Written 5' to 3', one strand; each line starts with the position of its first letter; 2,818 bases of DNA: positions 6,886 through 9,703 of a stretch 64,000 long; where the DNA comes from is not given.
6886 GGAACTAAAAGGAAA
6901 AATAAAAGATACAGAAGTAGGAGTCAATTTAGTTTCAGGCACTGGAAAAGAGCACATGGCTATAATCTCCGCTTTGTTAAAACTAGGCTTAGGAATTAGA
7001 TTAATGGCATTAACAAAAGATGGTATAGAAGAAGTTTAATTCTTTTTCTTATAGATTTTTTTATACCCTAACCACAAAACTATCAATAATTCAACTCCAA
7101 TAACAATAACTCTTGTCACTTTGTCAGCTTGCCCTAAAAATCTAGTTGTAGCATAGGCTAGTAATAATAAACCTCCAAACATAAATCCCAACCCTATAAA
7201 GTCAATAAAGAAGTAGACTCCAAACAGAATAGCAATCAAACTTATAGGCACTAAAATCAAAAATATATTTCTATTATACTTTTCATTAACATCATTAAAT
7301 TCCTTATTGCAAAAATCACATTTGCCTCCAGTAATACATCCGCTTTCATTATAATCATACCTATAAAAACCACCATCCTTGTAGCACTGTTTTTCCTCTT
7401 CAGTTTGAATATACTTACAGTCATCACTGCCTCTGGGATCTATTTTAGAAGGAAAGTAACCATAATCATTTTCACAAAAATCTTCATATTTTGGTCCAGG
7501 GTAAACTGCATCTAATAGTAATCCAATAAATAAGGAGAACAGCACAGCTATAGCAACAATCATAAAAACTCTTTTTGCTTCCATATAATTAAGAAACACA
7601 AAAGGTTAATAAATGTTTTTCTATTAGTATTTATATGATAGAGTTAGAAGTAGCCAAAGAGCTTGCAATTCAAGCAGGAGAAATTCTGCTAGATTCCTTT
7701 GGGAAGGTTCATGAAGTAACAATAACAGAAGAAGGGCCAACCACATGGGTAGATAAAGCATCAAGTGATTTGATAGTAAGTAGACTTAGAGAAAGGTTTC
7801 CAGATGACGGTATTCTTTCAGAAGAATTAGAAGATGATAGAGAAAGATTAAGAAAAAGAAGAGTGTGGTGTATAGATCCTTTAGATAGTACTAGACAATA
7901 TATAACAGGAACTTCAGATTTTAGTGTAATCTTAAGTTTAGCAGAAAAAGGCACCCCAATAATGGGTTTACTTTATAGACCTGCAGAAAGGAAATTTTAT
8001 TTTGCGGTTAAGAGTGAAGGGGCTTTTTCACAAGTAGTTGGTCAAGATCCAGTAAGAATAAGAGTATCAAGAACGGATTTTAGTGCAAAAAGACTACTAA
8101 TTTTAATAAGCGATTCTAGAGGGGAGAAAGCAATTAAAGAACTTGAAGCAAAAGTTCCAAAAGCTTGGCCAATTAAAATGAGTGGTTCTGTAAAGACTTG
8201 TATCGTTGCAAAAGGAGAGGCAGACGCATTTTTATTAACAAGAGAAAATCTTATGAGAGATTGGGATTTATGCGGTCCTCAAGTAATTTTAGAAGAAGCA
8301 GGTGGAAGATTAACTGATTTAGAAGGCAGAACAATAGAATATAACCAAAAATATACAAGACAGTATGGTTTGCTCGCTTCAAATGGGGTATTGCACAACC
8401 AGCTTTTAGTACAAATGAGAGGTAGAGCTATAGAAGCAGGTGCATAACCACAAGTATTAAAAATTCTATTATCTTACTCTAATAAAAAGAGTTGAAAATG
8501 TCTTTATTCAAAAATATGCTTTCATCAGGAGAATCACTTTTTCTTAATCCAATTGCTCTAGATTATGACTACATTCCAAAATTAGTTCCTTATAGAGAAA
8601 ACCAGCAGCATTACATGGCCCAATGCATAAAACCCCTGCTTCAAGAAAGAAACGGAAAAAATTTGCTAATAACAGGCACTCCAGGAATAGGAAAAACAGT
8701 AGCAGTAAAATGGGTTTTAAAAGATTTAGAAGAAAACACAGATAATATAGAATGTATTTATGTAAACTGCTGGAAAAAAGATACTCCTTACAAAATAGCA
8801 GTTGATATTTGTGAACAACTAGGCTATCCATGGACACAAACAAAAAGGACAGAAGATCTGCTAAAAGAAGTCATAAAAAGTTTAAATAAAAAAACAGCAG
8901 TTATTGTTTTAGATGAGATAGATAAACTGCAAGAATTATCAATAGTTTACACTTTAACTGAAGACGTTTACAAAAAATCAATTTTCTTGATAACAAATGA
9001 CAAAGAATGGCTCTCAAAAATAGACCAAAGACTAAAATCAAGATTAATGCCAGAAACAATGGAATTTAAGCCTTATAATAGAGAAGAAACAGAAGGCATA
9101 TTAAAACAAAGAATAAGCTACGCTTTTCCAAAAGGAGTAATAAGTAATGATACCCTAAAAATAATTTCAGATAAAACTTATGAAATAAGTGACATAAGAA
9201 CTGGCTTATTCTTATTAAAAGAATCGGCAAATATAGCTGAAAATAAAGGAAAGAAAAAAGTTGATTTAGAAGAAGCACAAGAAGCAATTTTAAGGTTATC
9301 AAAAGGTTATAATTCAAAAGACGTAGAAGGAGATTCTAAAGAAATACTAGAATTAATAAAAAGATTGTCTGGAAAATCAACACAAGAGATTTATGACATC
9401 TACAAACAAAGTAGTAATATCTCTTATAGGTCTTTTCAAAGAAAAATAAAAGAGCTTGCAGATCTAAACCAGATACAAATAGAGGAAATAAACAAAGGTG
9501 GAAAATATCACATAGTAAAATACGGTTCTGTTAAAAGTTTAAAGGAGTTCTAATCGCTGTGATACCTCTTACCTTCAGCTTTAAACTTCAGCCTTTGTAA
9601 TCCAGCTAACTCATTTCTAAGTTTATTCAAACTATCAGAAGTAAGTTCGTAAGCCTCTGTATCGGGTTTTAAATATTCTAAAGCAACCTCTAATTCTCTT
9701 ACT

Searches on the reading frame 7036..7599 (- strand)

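Call 37: search_protein_families(library=pfam, proteins=[window:7036-7599:-], max_evalue=0.01)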
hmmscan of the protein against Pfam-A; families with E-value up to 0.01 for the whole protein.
window:7036-7599:- (187 aa): 0 families

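Call 74: search_protein_families(library=ncbifam, proteins=[window:7036-7599:-], max_evalue=1)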
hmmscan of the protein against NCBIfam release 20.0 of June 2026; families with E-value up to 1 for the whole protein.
window:7036-7599:- (187 aa): 3 families
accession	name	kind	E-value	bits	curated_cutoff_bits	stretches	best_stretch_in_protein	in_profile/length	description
TIGR04370.1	glyco_rpt_poly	subfamily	0.0018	17.4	40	1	99-186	71-167/396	oligosaccharide repeat unit polymerase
TIGR04104.1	cxxc_20_cxxc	subfamily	0.088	13.2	45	1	93-155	27-87/93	TIGR04104 family putative zinc finger protein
NF007927.0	PRK10642.1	equivalog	0.8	8.4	544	1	104-156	318-370/500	glycine betaine/L-proline transporter ProP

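Call 75: search_protein_families(library=pfam, proteins=[window:7036-7599:-], max_evalue=1)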
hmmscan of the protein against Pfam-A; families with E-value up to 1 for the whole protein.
window:7036-7599:- (187 aa): 2 families
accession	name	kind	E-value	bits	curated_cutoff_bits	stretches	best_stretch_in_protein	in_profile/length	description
PF03203.19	MerC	-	0.033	15.2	27.6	1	106-174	36-101/108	MerC mercury resistance protein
PF14897.12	EpsG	-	0.19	11.2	30.1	1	108-184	161-235/326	EpsG family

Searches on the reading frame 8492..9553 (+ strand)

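Call 83: search_protein_families(library=ncbifam, proteins=[window:8492-9553:+], max_evalue=0.00001)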
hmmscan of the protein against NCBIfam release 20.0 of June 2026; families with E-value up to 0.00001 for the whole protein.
window:8492-9553:+ (353 aa): 6 families
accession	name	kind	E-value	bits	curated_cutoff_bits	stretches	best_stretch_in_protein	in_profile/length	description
NF001624.0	PRK00411.1-2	subfamily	2e-61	207.9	354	1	6-343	3-360/374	ORC1-type DNA replication protein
TIGR02928.1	TIGR02928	subfamily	3.3e-54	184.2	181.3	1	17-338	2-358/366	orc1/cdc6 family replication initiation protein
NF001625.0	PRK00411.1-3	equivalog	2.2e-42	145.2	501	1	4-339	9-374/415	ORC1-type DNA replication protein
NF001626.0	PRK00411.1-5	equivalog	2.1e-33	115.7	417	1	7-337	7-354/374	ORC1-type DNA replication protein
NF001623.0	PRK00411.1-1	equivalog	2.2e-32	112.3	311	1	13-271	14-295/411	ORC1-type DNA replication protein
NF010248.0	PRK13695.1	equivalog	3.3e-08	33.5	156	0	57-92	5-40/180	NTPase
